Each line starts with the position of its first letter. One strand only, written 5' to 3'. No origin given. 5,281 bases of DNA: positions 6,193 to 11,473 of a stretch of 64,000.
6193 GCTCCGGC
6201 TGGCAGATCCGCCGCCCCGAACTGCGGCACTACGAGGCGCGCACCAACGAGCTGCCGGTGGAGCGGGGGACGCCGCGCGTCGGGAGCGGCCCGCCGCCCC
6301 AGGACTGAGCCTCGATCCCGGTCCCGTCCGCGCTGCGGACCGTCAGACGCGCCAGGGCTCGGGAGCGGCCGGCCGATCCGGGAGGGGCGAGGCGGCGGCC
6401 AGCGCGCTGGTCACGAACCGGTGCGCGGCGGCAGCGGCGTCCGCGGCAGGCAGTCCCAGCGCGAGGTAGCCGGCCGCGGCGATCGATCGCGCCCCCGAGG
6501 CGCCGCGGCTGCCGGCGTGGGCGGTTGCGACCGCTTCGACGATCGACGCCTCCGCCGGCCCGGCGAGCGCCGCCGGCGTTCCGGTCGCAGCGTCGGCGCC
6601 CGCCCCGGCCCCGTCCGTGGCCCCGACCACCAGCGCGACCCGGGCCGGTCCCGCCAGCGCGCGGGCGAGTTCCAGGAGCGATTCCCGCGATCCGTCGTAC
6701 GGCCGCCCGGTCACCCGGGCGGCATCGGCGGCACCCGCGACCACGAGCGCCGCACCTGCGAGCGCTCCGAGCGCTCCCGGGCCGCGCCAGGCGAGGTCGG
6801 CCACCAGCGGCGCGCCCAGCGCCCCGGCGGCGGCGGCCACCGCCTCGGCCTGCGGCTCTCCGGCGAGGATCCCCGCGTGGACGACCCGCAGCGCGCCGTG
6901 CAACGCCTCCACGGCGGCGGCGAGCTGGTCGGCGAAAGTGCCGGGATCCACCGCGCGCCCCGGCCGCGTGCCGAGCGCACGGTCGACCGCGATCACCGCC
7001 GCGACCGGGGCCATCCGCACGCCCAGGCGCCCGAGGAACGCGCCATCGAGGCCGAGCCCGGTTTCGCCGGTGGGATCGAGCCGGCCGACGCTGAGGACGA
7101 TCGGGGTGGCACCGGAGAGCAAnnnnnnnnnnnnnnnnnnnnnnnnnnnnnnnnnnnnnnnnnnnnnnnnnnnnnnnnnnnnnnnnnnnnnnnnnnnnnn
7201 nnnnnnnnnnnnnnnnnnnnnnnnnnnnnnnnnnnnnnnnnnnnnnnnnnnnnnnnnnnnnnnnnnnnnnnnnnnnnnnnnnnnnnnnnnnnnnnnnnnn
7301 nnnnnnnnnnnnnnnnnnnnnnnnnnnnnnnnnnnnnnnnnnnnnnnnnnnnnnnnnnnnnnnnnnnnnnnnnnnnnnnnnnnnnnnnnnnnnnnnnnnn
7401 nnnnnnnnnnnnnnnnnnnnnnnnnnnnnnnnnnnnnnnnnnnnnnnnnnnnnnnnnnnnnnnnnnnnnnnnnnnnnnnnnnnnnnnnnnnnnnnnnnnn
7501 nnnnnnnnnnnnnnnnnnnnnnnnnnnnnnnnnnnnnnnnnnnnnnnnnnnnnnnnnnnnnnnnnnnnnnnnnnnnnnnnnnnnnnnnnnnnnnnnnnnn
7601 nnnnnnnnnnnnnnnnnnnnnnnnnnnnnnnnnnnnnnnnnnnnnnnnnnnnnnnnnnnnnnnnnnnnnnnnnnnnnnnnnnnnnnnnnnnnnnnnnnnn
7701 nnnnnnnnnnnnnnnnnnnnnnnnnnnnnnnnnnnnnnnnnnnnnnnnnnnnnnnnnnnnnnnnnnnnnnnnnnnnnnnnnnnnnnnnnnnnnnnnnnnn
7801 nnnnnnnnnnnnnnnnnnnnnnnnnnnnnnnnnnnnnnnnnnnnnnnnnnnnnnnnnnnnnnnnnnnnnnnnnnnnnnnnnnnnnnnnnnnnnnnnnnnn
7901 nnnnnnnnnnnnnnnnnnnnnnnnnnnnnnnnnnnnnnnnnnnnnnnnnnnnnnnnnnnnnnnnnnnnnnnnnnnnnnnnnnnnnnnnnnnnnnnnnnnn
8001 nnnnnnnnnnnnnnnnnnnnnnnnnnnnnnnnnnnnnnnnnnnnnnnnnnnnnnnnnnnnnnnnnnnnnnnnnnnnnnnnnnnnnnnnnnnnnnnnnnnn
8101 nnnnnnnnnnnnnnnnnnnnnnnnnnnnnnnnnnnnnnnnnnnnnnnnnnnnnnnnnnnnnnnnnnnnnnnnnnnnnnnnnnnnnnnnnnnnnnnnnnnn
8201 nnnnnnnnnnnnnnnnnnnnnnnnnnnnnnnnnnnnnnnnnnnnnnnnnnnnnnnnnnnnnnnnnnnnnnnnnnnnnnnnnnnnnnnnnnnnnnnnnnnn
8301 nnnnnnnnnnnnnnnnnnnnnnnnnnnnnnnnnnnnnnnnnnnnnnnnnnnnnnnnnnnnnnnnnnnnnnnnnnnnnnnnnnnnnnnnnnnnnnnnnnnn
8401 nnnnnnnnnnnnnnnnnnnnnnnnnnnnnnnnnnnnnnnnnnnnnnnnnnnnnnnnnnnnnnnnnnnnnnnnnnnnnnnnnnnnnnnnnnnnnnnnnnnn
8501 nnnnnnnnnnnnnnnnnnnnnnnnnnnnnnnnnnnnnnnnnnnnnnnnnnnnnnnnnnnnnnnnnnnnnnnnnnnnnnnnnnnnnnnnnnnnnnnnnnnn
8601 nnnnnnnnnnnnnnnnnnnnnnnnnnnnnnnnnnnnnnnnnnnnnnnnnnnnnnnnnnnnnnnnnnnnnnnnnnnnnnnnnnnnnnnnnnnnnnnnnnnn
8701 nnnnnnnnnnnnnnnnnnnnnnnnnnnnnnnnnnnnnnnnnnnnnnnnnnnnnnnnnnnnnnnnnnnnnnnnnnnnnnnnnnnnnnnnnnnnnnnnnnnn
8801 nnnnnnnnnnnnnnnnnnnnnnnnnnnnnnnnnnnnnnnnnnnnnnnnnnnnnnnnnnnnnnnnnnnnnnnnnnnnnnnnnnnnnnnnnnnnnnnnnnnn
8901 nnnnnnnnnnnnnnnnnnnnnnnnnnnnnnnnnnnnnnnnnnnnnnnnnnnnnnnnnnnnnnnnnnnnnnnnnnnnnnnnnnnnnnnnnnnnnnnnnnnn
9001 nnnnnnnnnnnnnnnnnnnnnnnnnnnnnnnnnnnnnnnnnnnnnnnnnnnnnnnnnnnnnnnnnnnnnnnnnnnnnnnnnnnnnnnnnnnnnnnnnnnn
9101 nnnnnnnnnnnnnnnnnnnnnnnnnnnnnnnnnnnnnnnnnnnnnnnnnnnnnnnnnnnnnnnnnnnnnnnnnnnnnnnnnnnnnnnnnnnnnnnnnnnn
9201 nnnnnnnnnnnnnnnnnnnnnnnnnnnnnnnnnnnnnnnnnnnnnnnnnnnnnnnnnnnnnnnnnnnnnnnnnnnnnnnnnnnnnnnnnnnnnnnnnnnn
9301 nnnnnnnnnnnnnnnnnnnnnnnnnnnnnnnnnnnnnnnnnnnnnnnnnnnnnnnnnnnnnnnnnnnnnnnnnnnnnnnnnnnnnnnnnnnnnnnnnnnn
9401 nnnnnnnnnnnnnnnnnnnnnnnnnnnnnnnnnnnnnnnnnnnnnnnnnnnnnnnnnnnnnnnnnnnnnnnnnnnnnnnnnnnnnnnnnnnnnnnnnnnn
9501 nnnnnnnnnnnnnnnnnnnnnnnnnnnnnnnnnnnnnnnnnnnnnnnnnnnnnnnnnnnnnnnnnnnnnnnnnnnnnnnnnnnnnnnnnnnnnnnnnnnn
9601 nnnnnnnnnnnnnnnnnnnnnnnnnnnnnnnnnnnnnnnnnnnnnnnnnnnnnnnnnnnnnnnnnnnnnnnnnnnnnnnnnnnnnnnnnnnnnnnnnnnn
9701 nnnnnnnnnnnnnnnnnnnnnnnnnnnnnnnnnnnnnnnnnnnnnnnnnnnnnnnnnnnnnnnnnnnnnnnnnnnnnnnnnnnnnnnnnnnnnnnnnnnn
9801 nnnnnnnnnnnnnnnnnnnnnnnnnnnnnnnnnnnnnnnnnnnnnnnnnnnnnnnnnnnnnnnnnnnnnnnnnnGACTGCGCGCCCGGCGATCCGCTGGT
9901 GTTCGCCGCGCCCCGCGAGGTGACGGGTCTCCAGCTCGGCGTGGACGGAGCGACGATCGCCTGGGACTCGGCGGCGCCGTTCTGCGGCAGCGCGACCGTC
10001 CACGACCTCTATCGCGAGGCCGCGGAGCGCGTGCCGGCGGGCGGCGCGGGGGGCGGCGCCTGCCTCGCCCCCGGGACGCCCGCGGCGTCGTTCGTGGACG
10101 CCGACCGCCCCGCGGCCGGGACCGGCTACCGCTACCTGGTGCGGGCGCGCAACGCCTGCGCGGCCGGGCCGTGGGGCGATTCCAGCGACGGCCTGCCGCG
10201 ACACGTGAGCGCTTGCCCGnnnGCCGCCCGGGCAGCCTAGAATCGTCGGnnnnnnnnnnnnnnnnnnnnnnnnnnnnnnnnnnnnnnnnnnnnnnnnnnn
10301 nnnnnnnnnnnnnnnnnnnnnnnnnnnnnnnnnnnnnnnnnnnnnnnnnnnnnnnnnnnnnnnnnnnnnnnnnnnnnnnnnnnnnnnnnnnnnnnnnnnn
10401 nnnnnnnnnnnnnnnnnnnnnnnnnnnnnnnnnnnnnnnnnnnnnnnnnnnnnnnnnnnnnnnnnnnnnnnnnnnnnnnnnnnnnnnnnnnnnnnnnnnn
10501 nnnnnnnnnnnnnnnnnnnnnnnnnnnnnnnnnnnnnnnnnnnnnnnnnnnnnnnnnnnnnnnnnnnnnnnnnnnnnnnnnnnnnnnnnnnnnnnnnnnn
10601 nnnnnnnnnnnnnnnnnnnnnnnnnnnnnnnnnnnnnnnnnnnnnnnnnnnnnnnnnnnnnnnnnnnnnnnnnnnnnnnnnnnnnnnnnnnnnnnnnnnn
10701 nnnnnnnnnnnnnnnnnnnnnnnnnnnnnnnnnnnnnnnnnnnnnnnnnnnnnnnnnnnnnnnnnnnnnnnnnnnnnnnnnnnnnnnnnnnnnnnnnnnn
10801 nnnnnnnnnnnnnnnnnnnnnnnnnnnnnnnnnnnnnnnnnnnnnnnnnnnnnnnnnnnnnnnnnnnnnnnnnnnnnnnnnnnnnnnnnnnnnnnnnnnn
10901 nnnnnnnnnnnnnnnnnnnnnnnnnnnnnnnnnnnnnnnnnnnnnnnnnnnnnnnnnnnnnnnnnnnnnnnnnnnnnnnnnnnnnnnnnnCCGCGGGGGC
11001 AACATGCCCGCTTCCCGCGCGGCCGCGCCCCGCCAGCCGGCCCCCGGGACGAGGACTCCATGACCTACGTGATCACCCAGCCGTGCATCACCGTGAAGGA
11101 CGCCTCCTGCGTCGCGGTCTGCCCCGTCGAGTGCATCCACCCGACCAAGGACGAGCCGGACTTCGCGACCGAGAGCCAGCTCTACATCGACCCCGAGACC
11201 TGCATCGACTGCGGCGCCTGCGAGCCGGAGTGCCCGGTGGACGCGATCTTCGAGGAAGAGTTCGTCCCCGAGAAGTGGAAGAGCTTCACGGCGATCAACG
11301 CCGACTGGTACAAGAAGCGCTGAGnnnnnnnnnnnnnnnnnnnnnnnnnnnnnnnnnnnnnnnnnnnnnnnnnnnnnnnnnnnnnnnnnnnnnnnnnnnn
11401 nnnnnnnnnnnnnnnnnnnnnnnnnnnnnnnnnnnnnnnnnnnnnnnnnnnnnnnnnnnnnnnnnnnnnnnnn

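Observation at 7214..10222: A ~1000-aa secreted GH-A-like hydrolase with a thrombospondin type-3 calcium-binding repeat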

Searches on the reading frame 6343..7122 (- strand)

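Call 11: search_protein_families(library=pfam, proteins=[window:6343-7122:-], max_evalue=0.001)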
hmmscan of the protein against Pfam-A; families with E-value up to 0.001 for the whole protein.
window:6343-7122:- (259 aa): 1 family
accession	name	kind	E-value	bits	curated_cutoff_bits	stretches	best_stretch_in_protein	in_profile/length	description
PF08543.17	Phos_pyr_kin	-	6.4e-05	22.9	27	0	124-244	120-235/246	Phosphomethylpyrimidine kinase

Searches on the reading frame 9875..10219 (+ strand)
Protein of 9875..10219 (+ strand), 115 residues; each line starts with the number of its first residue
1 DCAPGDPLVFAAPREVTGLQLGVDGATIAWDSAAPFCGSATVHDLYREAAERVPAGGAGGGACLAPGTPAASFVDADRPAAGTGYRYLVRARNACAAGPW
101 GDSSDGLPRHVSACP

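Call 44: search_protein_families(library=pfam, proteins=[window:9875-10219:+], max_evalue=10)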
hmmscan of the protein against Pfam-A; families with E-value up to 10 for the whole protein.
window:9875-10219:+ (115 aa): 0 families

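Call 62: find_homologous_proteins(query=A3, max_evalue=0.001)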
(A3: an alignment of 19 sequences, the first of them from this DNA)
Query A3 (19 sequences) (114 aa, profile of the alignment): 20 proteins with E <= 0.001 among 8000 candidates.
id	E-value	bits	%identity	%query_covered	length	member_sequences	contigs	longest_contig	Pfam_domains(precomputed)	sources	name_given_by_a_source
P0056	4.4e-35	138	45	100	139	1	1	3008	-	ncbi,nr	ncbi:MAG TPA: hypothetical protein VFO11_08140, partial [Candidatus Polarisedimenticolaceae bacteriu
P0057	2.9e-30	123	45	100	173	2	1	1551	-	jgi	jgi:hypothetical protein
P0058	2.9e-30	123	47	100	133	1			-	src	-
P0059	1.9e-28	117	36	91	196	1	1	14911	-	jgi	jgi:hypothetical protein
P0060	5.5e-26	109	38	100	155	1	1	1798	-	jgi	jgi:hypothetical protein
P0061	6.2e-26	109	37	100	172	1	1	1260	-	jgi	jgi:hypothetical protein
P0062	1.8e-23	101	36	88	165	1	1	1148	-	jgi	jgi:hypothetical protein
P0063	2.4e-22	97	32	82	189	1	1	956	-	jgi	-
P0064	1.1e-19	89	32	84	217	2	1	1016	-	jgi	-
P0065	9.6e-18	82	28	75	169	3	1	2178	-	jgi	jgi:hypothetical protein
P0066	5.6e-17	80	34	96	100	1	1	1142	-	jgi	jgi:hypothetical protein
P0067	8.5e-17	79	33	85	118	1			-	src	-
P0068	9.6e-16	76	34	88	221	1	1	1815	-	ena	-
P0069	1.4e-14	72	36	60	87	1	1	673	-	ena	-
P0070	7.4e-14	70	35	100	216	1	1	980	-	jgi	jgi:hypothetical protein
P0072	3.3e-9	55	35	100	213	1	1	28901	PF11617.14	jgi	jgi:hypothetical protein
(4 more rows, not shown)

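Call 71: search_protein_families(library=pfam, proteins=[P0059, P0072], max_evalue=0.001)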
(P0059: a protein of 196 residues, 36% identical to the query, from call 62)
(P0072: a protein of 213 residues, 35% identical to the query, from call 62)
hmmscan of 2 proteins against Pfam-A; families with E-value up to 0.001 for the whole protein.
P0059 (196 aa): 0 families

P0072 (213 aa): 1 family
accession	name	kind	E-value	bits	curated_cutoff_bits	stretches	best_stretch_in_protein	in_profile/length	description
PF11617.13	Cu-binding_MopE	-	1.1e-07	32.4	27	1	47-72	1-25/30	Putative metal-binding motif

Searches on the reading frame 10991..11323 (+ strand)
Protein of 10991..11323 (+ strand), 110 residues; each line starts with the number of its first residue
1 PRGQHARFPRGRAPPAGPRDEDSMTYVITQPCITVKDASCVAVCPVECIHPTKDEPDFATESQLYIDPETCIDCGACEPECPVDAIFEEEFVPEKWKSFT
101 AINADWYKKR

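Call 11: search_protein_families(library=pfam, proteins=[window:10991-11323:+], max_evalue=0.001)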
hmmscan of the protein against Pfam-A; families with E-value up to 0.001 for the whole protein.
window:10991-11323:+ (110 aa): 10 families
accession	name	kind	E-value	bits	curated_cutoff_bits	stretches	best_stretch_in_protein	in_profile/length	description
PF00037.32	Fer4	-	1.2e-10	41.2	21.1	1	65-86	2-23/24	4Fe-4S binding domain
PF12838.12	Fer4_7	-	9.2e-09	36.1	27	1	39-85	7-52/52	4Fe-4S dicluster domain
PF13237.11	Fer4_10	-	1.3e-07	31.9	25.5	1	64-85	2-24/53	4Fe-4S dicluster domain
PF14697.11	Fer4_21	-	1.8e-06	28.4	35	0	66-86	3-26/59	4Fe-4S dicluster domain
PF12837.12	Fer4_6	-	1.8e-06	28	25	1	65-86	3-24/24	4Fe-4S binding domain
PF13484.11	Fer4_16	-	2e-06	28.9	30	1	70-96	1-27/66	4Fe-4S double cluster binding domain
PF13187.11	Fer4_9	-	2.1e-06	28.1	27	1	39-86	7-52/52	4Fe-4S dicluster domain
PF13183.11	Fer4_8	-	4.7e-06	27.5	27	1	69-90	3-24/68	4Fe-4S dicluster domain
PF12797.12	Fer4_2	-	7.6e-06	26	24.5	1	65-83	4-22/22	4Fe-4S binding domain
PF25160.1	LdpA_Fe-S-bd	-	5.8e-05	23.2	27.6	1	39-89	8-46/49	LdpA Fe-S cluster-binding domain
